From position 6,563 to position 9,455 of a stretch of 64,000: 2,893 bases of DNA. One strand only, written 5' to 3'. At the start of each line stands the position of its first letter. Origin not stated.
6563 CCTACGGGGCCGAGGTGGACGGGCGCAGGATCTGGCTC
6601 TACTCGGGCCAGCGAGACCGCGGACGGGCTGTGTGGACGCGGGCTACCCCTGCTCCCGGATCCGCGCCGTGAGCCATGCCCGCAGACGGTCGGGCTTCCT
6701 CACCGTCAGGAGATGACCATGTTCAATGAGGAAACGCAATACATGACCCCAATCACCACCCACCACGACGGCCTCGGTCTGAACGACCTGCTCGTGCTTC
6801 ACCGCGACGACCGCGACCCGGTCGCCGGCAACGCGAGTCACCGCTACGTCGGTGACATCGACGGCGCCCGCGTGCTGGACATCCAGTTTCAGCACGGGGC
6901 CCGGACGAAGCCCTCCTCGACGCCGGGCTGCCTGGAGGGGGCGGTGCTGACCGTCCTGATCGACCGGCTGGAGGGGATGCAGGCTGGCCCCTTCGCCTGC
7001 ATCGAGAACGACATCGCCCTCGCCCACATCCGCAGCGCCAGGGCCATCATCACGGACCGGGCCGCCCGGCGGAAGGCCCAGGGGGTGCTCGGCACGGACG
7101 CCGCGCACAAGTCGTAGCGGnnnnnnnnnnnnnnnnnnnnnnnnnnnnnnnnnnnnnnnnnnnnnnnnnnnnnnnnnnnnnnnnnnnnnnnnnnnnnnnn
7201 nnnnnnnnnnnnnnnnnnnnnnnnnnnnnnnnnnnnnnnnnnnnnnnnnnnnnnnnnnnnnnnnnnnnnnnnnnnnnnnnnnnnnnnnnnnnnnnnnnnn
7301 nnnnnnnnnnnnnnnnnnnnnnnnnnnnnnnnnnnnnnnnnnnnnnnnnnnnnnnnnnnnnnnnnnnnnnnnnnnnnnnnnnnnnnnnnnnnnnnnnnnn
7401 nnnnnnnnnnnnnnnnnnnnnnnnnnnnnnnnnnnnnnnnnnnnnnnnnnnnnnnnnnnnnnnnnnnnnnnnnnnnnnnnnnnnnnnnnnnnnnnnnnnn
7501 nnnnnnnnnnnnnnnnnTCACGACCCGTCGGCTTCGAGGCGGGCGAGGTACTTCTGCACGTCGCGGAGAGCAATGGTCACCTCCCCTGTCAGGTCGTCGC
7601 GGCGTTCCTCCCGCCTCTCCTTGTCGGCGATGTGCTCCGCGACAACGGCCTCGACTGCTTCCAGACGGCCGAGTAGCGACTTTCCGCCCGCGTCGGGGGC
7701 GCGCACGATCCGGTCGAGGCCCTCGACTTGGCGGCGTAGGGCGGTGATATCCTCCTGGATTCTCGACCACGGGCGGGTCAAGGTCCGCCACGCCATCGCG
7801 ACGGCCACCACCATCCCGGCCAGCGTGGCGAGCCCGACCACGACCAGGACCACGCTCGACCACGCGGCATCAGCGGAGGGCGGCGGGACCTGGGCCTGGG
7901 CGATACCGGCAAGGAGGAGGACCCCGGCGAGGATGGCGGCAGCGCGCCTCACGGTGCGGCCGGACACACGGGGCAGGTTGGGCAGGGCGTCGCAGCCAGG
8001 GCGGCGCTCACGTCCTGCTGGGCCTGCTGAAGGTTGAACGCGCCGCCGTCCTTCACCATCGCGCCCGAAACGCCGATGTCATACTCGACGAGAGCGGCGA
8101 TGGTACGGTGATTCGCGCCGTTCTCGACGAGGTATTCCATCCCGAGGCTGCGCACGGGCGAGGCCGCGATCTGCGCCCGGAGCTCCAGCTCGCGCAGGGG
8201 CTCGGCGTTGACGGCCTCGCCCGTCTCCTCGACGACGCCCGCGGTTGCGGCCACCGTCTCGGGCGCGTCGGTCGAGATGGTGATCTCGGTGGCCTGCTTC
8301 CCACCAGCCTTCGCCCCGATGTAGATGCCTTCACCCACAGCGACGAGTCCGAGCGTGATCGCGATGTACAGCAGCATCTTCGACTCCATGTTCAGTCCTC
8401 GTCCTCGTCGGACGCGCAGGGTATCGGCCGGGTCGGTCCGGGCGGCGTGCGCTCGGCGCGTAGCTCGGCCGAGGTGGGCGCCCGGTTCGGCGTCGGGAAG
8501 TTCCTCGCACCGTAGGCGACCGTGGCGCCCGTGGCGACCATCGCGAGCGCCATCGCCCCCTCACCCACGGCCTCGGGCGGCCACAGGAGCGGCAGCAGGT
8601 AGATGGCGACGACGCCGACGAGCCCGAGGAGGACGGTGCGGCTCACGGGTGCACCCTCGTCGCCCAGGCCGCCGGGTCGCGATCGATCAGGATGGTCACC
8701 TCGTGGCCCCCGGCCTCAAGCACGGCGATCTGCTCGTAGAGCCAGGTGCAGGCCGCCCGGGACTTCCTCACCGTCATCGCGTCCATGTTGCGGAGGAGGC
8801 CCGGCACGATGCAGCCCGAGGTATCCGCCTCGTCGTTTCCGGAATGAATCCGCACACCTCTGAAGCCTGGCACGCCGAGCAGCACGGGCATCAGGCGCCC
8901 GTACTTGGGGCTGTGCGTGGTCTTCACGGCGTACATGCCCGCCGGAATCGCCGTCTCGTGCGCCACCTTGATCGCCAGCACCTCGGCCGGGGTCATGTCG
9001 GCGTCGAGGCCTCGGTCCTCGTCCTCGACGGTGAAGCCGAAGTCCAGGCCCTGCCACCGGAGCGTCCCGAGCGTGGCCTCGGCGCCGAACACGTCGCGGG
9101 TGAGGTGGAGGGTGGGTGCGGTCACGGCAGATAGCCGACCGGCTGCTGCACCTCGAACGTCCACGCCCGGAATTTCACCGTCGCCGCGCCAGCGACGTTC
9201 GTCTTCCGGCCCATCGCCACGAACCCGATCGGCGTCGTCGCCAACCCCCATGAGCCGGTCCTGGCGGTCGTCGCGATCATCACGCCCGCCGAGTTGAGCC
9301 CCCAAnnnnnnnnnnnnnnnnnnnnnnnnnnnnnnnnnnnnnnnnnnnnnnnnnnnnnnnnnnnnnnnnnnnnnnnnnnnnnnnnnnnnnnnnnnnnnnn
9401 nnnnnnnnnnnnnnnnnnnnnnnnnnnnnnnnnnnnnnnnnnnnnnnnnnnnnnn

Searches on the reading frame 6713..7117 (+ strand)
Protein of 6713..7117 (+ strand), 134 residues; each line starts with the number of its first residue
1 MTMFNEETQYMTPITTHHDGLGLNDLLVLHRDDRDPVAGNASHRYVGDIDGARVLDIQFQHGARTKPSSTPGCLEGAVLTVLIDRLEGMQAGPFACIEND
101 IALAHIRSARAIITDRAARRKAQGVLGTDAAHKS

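Call 93: search_solved_structures(query=window:6713-7117:+, max_evalue=0.01)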
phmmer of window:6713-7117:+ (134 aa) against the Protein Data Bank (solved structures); distinct sequences matched with E-value up to 0.01: 7.
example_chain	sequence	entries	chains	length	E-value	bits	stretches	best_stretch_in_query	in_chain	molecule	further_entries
8kbh_I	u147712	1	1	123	3.3e-10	43.4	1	56-129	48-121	Thoeris anti-defense 1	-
8kbg_D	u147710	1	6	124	3.3e-10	43.4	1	56-129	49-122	Thoeris anti-defense 1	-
7uav_A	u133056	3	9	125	3.4e-10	43.4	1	56-129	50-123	ABC transporter ATPase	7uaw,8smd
8kbh_D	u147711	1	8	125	3.4e-10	43.4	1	56-129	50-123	Thoeris anti-defense 1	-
8kbe_A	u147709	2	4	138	4.3e-10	43.1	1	56-129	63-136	Thoeris anti-defense 1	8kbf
8y6v_I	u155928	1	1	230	2.1e-07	34.4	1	71-129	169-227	gp184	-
8kbb_A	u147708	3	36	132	0.00089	22.6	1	25-129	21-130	Thoeris anti-defense 1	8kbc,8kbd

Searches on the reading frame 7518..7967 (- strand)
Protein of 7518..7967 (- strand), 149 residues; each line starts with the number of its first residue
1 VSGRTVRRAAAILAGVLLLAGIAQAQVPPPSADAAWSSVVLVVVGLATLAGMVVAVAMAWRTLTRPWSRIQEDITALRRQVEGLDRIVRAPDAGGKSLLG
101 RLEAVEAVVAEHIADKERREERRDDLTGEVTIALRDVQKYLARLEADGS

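Call 3: search_protein_families(library=pfam, proteins=[window:7518-7967:-], max_evalue=1)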
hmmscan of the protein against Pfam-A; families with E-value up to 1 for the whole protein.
window:7518-7967:- (149 aa): 3 families
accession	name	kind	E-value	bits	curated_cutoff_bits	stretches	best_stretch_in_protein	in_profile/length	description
PF03706.18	LPG_synthase_TM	-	0.00077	19.4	33.4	1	7-90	116-197/302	Lysylphosphatidylglycerol synthase TM region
PF17231.7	DUF5305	-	0.037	13.9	29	1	26-70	107-152/217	Family of unknown function (DUF5305)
PF13567.11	DUF4131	-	0.11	12.7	31.6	1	11-98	10-84/165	Domain of unknown function (DUF4131)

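Call 4: search_protein_families(library=phrogs, proteins=[window:7518-7967:-], max_evalue=0.1)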
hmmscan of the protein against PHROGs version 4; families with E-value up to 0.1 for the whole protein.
window:7518-7967:- (149 aa): 1 family
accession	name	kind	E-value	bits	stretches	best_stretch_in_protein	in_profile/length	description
phrog_20931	-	unknown function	0.071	14.1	0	75-105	15-45/70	-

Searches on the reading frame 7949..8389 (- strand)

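Call 3: search_protein_families(library=pfam, proteins=[window:7949-8389:-], max_evalue=1)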
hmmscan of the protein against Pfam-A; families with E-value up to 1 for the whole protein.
window:7949-8389:- (146 aa): 2 families
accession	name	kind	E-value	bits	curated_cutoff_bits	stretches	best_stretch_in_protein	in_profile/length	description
PF07826.16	IMP_cyclohyd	-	0.065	13.3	28.1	1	18-112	2-93/192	IMP cyclohydrolase-like protein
PF06126.16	Herpes_LAMP2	-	0.17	11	27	1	58-126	427-494/510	Herpesvirus Latent membrane protein 2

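Call 4: search_protein_families(library=phrogs, proteins=[window:7949-8389:-], max_evalue=0.1)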
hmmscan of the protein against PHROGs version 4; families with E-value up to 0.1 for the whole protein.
window:7949-8389:- (146 aa): 0 families

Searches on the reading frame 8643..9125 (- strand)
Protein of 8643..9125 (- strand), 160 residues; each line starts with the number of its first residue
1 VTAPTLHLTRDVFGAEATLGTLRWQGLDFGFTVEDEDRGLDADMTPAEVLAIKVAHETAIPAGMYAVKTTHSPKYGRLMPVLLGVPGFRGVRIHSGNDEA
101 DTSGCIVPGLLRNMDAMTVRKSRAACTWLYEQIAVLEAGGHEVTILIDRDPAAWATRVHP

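Call 64: search_solved_structures(query=window:8643-9125:-, max_evalue=1)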
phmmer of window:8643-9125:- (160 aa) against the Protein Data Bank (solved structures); distinct sequences matched with E-value up to 1: 1.
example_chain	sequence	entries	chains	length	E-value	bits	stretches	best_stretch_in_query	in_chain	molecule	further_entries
2kq2_A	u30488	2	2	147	0.39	13.8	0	62-101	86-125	Ribonuclease H-related protein | Uncharacterized protein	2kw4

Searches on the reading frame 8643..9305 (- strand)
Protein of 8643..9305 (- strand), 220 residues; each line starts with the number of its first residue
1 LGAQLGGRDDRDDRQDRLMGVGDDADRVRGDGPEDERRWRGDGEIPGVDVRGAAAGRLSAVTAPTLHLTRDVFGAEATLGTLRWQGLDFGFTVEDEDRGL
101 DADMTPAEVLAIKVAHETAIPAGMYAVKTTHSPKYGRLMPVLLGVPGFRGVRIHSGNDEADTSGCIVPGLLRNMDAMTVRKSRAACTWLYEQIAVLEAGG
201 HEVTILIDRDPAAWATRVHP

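Call 3: search_protein_families(library=pfam, proteins=[window:8643-9305:-], max_evalue=1)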
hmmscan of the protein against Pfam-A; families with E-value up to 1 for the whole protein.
window:8643-9305:- (220 aa): 1 family
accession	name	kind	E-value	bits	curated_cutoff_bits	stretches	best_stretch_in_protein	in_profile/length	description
PF18925.5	DUF5675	-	1.4e-22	80.2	26.7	1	67-193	1-112/114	Family of unknown function (DUF5675)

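Call 4: search_protein_families(library=phrogs, proteins=[window:8643-9305:-], max_evalue=0.1)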
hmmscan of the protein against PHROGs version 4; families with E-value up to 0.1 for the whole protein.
window:8643-9305:- (220 aa): 2 families
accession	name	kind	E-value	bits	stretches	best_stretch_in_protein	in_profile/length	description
phrog_1501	-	unknown function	1.2e-16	61.9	1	68-196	12-145/159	-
phrog_14532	-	unknown function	0.059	14.5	0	91-142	26-77/102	-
